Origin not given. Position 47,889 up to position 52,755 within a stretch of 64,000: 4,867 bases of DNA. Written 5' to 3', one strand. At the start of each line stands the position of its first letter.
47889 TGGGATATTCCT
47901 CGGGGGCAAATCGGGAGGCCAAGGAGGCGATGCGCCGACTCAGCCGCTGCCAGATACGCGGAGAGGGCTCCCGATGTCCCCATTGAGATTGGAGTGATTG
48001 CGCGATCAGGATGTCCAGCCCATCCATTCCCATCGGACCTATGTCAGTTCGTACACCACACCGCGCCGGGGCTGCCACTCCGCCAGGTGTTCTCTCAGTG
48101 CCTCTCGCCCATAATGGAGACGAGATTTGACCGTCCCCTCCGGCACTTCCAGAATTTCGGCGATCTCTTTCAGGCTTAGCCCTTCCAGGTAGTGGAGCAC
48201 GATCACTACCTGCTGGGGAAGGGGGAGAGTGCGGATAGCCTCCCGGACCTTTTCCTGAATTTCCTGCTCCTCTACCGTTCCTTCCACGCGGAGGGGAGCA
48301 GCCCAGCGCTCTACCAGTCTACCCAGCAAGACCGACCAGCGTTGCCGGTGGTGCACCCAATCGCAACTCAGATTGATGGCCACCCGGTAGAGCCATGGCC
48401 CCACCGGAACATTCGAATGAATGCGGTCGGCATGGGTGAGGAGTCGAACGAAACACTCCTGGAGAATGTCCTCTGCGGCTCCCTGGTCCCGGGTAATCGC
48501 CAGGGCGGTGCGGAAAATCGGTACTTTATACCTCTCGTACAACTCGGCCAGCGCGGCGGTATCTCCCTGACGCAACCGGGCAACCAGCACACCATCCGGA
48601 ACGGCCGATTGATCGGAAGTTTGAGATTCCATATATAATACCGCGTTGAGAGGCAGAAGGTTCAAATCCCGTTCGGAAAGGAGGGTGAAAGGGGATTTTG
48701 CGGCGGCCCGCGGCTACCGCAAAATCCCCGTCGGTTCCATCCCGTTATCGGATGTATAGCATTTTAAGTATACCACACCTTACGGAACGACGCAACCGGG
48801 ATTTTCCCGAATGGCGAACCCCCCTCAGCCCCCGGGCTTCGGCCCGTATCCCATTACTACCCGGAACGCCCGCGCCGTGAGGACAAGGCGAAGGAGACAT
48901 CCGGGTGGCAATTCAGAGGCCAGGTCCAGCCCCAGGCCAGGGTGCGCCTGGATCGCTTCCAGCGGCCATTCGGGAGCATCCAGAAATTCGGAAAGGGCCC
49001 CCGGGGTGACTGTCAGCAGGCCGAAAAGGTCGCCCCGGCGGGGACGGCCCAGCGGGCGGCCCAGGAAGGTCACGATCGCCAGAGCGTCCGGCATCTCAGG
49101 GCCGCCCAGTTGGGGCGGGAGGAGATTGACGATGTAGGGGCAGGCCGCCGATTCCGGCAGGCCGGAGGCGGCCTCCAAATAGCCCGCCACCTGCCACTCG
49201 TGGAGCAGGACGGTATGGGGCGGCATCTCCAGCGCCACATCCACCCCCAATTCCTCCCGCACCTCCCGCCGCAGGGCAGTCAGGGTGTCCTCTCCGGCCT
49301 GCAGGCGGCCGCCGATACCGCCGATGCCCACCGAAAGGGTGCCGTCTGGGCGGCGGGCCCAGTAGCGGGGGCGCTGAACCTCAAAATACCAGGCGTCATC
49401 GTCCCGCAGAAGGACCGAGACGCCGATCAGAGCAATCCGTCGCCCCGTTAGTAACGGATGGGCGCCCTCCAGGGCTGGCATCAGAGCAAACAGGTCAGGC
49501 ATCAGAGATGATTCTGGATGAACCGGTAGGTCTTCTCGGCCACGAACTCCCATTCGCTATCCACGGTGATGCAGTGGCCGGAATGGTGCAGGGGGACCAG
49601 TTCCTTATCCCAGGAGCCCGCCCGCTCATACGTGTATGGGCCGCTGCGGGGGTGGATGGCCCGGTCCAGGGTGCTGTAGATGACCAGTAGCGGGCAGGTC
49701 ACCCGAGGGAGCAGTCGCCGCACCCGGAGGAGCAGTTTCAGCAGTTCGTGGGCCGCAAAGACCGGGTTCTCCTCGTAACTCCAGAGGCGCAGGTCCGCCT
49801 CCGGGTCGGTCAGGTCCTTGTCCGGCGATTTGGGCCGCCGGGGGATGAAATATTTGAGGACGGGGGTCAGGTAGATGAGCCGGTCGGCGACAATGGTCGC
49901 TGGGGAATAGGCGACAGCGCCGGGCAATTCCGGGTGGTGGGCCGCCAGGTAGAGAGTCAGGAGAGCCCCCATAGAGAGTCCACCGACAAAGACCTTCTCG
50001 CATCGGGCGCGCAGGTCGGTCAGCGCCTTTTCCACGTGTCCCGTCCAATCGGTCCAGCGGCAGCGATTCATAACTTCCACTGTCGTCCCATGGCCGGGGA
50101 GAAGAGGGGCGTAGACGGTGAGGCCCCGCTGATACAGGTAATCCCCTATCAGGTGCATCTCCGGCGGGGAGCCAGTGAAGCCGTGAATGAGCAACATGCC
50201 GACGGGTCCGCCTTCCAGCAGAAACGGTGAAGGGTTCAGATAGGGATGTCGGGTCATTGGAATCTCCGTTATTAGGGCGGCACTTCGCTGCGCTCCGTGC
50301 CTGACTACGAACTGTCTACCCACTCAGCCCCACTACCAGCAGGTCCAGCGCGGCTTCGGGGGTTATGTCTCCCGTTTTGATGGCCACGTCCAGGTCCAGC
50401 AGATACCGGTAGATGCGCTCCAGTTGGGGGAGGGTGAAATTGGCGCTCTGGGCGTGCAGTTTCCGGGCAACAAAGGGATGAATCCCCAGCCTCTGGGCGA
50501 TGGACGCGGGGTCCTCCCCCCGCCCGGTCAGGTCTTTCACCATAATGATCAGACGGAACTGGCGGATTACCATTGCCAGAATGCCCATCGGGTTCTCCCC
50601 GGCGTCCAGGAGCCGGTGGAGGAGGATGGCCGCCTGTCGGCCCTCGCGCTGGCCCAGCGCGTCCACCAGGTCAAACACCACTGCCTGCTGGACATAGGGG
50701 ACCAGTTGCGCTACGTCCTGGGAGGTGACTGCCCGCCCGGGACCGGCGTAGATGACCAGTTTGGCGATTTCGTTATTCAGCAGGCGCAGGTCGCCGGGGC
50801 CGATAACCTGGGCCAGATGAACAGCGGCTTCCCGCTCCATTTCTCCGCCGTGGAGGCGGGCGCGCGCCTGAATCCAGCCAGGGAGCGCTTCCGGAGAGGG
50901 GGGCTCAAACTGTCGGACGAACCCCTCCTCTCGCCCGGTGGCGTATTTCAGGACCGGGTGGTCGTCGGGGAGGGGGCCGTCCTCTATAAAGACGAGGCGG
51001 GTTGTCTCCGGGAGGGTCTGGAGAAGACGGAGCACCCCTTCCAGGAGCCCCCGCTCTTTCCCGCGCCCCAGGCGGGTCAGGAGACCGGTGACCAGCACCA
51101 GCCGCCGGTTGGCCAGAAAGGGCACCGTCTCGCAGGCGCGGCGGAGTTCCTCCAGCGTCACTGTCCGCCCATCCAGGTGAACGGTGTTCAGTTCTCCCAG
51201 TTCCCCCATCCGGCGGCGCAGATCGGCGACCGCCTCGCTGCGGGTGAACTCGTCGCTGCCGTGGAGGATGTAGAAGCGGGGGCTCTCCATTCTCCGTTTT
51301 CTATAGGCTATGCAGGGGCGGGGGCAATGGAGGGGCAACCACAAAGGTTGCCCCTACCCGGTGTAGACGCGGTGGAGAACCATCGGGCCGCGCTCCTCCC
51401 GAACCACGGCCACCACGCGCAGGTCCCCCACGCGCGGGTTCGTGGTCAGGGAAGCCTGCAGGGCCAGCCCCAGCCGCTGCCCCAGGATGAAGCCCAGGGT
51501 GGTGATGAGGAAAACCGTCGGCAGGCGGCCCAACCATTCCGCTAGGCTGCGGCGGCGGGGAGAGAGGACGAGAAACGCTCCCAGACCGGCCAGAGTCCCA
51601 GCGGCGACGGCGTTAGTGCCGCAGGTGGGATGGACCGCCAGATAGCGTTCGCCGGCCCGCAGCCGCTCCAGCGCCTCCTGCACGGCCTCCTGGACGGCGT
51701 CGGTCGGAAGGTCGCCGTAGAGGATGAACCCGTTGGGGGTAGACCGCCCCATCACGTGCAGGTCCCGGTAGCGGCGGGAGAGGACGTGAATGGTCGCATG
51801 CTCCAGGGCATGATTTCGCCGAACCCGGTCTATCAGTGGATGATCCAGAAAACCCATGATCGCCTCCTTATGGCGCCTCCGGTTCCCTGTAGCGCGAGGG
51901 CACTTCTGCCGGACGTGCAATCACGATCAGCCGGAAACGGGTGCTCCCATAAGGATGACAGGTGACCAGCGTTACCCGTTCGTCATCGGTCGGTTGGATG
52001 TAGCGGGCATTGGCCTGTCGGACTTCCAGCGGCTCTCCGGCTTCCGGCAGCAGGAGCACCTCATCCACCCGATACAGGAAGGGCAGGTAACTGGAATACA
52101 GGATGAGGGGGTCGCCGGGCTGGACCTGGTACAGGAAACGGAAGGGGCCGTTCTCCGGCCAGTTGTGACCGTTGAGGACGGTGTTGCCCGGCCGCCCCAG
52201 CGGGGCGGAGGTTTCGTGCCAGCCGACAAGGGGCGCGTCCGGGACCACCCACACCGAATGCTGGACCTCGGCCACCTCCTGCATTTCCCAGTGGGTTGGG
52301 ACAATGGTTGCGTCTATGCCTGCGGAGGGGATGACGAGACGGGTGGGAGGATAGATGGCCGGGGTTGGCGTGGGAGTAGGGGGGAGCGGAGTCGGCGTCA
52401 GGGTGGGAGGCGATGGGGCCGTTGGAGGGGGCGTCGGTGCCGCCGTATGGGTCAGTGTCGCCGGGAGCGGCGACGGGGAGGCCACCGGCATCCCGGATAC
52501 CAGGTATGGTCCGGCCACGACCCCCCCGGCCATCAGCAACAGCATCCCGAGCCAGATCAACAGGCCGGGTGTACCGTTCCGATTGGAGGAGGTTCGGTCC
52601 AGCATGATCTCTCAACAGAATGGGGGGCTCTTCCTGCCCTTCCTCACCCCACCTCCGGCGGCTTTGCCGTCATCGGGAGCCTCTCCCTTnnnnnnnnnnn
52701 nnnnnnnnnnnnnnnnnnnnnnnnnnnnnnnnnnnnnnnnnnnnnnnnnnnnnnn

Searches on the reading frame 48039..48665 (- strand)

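Call 11: search_protein_families(library=pfam, proteins=[window:48039-48665:-], max_evalue=0.00001)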
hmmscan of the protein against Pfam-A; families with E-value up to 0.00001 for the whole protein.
window:48039-48665:- (208 aa): 4 families
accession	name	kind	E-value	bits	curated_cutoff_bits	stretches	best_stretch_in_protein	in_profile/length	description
PF08281.18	Sigma70_r4_2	-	1.2e-17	63.7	25.7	1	138-190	2-54/54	Sigma-70, region 4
PF04545.22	Sigma70_r4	-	7e-13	48.3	24.1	1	143-192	1-50/50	Sigma-70, region 4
PF04542.20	Sigma70_r2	-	1.7e-12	47.4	24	1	42-109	1-70/71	Sigma-70 region 2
PF07638.17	Sigma70_ECF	-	5.2e-08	33.4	21.1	1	29-194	9-183/185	ECF sigma factor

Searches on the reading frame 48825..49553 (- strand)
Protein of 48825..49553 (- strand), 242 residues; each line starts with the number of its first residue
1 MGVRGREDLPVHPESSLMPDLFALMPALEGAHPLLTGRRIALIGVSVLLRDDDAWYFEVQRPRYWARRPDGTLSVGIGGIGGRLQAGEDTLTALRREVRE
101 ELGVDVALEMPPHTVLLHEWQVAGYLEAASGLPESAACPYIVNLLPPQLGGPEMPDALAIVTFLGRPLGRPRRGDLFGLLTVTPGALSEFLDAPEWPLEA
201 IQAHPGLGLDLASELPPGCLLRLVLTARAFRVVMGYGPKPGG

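Call 11: search_protein_families(library=pfam, proteins=[window:48825-49553:-], max_evalue=0.00001)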
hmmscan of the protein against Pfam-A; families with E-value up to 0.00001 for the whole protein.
window:48825-49553:- (242 aa): 1 family
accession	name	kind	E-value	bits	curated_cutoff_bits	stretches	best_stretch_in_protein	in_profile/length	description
PF00293.34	NUDIX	-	3e-07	30.9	21.1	1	44-108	5-61/134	NUDIX domain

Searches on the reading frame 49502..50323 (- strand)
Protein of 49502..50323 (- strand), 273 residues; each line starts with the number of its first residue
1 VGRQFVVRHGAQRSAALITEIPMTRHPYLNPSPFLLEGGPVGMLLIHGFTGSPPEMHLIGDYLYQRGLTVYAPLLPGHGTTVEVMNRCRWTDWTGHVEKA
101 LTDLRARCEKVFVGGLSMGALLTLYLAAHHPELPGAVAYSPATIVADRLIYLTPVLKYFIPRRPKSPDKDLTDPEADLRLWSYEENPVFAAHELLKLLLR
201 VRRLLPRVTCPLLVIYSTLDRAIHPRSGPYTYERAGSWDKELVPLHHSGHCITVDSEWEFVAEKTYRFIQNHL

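Call 11: search_protein_families(library=pfam, proteins=[window:49502-50323:-], max_evalue=0.00001)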
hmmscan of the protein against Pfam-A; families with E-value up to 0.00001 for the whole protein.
window:49502-50323:- (273 aa): 3 families
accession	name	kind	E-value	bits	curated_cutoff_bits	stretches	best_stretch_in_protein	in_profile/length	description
PF12146.15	Hydrolase_4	-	1.8e-19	70.5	27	1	44-256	8-238/239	Serine aminopeptidase, S33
PF12697.13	Abhydrolase_6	-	7.9e-16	59.8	26.3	1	44-263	2-216/217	Alpha/beta hydrolase family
PF00561.26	Abhydrolase_1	-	7.8e-08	32.7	25.8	0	43-132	3-92/245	alpha/beta hydrolase fold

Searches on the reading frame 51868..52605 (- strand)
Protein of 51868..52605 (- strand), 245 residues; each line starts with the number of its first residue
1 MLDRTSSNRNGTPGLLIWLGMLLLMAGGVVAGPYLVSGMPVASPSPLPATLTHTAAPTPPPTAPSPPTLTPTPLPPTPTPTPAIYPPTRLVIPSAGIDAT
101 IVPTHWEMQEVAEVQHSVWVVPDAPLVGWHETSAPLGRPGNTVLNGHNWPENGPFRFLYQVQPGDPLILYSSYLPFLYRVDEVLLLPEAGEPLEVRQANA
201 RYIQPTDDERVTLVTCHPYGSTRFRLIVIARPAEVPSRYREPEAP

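Call 11: search_protein_families(library=pfam, proteins=[window:51868-52605:-], max_evalue=0.00001)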
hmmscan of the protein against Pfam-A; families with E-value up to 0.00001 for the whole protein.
window:51868-52605:- (245 aa): 1 family
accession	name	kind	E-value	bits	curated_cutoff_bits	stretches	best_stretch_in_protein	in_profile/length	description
PF04203.18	Sortase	-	4e-18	65.8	26.6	1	90-232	1-124/125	Sortase domain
